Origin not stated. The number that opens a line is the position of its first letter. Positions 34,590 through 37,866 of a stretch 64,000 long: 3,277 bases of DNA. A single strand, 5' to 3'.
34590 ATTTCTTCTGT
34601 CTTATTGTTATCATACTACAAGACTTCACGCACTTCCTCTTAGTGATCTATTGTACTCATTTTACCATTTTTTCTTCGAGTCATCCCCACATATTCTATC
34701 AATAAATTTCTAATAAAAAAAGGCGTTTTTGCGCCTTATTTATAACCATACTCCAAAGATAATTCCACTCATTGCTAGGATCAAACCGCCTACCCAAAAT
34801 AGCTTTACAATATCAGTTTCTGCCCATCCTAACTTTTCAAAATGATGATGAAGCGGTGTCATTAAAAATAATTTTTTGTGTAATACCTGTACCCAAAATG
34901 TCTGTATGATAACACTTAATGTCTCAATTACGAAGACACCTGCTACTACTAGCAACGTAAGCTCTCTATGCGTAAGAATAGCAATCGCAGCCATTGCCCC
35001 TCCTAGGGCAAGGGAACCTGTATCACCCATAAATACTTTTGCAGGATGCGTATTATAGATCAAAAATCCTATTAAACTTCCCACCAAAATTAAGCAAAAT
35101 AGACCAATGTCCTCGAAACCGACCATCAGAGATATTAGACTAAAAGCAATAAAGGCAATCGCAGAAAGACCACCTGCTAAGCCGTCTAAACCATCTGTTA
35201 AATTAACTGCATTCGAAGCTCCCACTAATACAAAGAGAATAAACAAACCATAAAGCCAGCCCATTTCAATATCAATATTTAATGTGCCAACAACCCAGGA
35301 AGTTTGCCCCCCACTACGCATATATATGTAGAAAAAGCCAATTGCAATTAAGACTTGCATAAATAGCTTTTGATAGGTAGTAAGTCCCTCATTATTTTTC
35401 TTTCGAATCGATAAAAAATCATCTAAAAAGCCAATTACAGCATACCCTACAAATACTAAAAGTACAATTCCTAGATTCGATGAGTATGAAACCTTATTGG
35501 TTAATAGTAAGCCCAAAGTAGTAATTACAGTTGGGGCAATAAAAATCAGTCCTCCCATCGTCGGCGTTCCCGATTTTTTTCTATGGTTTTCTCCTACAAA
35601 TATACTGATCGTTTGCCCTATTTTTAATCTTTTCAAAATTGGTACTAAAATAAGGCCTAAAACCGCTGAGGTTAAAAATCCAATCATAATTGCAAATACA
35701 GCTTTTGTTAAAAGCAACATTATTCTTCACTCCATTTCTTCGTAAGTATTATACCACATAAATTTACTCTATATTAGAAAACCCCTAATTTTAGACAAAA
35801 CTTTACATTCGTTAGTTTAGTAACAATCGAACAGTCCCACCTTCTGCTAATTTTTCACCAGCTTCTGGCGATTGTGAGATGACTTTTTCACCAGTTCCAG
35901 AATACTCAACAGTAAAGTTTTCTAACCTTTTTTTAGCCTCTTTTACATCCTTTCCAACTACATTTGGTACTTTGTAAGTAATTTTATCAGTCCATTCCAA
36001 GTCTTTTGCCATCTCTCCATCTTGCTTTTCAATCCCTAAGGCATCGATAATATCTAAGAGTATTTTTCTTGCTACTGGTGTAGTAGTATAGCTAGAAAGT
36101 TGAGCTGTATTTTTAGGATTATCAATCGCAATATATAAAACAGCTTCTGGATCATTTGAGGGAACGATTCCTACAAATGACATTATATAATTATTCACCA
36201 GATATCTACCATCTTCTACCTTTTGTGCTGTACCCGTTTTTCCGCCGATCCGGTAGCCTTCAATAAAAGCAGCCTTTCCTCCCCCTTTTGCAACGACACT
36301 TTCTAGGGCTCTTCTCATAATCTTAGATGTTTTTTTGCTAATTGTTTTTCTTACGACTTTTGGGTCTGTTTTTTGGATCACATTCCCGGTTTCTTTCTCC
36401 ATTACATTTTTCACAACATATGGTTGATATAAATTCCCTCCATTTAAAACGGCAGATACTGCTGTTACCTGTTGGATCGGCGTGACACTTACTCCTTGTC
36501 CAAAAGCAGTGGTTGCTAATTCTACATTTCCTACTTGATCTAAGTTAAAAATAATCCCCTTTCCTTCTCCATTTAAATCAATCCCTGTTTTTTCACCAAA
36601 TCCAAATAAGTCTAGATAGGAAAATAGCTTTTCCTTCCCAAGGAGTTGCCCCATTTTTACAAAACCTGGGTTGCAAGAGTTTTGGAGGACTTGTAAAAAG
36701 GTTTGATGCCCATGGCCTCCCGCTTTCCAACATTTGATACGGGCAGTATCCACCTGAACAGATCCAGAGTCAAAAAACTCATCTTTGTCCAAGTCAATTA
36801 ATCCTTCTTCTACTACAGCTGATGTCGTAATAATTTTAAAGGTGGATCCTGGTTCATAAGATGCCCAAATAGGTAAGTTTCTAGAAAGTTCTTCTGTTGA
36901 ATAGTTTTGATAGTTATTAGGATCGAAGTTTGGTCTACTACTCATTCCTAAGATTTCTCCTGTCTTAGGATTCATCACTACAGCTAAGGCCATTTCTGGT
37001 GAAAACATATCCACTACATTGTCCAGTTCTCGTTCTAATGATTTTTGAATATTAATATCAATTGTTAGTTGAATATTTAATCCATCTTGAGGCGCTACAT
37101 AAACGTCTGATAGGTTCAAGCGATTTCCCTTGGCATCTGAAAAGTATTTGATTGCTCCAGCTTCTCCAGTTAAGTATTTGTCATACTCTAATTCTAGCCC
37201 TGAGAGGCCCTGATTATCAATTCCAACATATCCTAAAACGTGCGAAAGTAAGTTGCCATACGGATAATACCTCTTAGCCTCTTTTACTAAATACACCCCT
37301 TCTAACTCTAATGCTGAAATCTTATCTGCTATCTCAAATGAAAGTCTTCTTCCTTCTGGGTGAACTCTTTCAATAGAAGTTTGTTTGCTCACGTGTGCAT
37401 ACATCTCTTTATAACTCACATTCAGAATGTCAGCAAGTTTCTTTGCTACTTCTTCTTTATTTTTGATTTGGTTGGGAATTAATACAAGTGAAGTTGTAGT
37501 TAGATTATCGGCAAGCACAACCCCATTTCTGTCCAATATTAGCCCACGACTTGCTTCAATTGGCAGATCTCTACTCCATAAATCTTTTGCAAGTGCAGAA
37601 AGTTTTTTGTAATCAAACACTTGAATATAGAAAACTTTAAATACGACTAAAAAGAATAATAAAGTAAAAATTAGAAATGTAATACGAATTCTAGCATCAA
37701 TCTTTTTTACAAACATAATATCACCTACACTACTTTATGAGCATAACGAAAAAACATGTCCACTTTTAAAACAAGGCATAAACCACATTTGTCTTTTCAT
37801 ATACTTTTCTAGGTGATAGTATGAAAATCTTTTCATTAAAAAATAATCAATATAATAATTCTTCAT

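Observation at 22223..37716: The ancestral dcw cluster is split into three co-oriented blocks by accessory islands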

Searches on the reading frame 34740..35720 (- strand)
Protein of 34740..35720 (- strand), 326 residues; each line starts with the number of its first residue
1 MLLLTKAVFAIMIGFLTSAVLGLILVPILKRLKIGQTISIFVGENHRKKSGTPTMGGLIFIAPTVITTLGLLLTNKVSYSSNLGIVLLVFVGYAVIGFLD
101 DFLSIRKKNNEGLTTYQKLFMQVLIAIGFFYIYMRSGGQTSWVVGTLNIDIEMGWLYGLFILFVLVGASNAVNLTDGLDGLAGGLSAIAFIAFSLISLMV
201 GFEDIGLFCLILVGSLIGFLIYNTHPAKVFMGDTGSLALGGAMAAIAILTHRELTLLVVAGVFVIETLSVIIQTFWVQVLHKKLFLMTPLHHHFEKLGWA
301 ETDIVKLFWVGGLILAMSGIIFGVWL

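Call 5: search_protein_families(library=pfam, proteins=[window:34740-35720:-])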
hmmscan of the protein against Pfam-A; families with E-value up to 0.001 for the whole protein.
window:34740-35720:- (326 aa): 2 families
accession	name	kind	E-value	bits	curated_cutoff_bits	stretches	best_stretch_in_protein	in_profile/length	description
PF00953.26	Glycos_transf_4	-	6.6e-37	127.4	27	1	85-250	3-159/160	Glycosyl transferase family 4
PF10555.14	MraY_sig1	-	4e-06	26.5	20.1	1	49-61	1-13/13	Phospho-N-acetylmuramoyl-pentapeptide-transferase signature 1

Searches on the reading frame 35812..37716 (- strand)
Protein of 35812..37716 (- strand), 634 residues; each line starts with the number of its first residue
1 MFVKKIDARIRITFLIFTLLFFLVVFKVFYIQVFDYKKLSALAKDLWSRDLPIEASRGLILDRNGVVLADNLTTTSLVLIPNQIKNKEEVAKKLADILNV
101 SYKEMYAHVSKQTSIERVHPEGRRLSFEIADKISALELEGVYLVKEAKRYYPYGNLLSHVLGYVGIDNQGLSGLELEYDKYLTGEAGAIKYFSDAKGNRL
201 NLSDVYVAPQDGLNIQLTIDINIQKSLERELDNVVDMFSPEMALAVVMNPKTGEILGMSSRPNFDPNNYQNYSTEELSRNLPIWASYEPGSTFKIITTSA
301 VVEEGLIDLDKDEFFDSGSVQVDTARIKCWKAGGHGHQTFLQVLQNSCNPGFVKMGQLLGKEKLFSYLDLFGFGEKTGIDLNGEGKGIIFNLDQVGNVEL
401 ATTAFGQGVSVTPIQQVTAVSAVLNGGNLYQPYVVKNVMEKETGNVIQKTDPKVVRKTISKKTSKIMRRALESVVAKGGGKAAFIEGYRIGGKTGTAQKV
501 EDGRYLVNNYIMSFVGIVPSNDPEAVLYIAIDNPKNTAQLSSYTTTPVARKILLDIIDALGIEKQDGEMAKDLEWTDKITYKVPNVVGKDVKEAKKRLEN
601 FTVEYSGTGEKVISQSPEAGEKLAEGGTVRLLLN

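Call 5: search_protein_families(library=pfam, proteins=[window:35812-37716:-])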
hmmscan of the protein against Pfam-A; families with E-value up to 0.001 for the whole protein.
window:35812-37716:- (634 aa): 4 families
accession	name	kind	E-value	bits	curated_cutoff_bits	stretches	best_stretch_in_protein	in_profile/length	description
PF00905.27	Transpeptidase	-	4.7e-81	272.7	22.1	1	244-553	2-298/299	Penicillin binding protein transpeptidase domain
PF03717.20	PBP_dimer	-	1.6e-27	97.5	24.4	1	53-201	2-177/180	Penicillin-binding Protein dimerisation domain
PF03793.24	PASTA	-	3.5e-13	49.7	23.2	1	581-633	1-62/64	PASTA domain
PF21922.1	PBP_dimer_2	-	0.00067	20.3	27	0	148-187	24-62/83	Penicillin binding protein A dimerisation domain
